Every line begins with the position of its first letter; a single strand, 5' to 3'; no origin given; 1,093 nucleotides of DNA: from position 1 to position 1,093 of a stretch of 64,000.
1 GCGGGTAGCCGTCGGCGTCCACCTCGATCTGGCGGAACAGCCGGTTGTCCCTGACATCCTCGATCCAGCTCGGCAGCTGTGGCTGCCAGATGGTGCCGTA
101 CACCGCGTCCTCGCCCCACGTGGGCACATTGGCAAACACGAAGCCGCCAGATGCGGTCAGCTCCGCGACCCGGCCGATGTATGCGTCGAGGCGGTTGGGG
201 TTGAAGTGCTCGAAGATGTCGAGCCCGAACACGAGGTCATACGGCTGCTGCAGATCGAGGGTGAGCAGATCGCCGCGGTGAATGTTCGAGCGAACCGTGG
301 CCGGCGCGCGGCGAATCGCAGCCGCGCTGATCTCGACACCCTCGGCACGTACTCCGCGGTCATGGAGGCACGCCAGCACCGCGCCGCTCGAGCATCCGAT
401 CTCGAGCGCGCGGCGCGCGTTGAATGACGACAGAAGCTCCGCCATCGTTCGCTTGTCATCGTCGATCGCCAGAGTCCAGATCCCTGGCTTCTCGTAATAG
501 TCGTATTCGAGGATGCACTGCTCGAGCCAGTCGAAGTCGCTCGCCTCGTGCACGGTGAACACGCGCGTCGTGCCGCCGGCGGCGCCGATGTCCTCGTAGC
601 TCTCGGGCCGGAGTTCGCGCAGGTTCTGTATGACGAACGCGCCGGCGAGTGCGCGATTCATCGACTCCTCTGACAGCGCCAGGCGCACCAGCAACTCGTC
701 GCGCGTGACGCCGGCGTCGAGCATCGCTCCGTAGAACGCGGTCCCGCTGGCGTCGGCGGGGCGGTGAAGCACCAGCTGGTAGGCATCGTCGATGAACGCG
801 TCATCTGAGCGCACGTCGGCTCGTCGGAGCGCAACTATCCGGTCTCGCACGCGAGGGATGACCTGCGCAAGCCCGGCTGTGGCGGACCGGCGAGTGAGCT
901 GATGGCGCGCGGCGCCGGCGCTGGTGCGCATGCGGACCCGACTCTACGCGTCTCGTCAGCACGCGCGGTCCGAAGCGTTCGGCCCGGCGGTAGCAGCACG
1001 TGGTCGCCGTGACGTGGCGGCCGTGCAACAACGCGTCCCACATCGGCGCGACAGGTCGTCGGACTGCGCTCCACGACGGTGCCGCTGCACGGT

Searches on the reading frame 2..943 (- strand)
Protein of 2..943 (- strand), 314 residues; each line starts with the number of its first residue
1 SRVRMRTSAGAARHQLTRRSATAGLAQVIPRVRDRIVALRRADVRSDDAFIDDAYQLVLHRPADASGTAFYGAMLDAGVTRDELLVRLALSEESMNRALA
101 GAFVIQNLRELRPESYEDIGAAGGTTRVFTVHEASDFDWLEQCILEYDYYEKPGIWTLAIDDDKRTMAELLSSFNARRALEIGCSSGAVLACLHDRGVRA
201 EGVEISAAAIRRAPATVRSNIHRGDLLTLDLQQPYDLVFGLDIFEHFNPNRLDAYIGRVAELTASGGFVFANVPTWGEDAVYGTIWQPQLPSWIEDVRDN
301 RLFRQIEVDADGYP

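Call 10: search_protein_families(library=pfam, proteins=[window:2-943:-], max_evalue=0.001)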
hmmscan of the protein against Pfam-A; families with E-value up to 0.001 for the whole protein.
window:2-943:- (314 aa): 7 families
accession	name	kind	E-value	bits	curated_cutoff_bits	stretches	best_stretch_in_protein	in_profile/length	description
PF13649.12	Methyltransf_25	-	7.8e-10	39.8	27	1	180-267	2-97/97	Methyltransferase domain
PF13489.12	Methyltransf_23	-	1.1e-09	38.6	27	1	173-276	20-123/164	Methyltransferase domain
PF13946.11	DUF4214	-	1.3e-09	38.4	23.2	1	46-96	19-70/72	Domain of unknown function (DUF4214)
PF08242.18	Methyltransf_12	-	6.8e-09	36.8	30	1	180-268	1-97/98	Methyltransferase domain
PF08241.18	Methyltransf_11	-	3.7e-07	31.1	21.2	1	180-270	1-94/95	Methyltransferase domain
PF02353.26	CMAS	-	9.7e-06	25.5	27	1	176-270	63-163/273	Mycolic acid cyclopropane synthetase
PF07021.18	MetW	-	0.00016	21.8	21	1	175-226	13-64/193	Methionine biosynthesis protein MetW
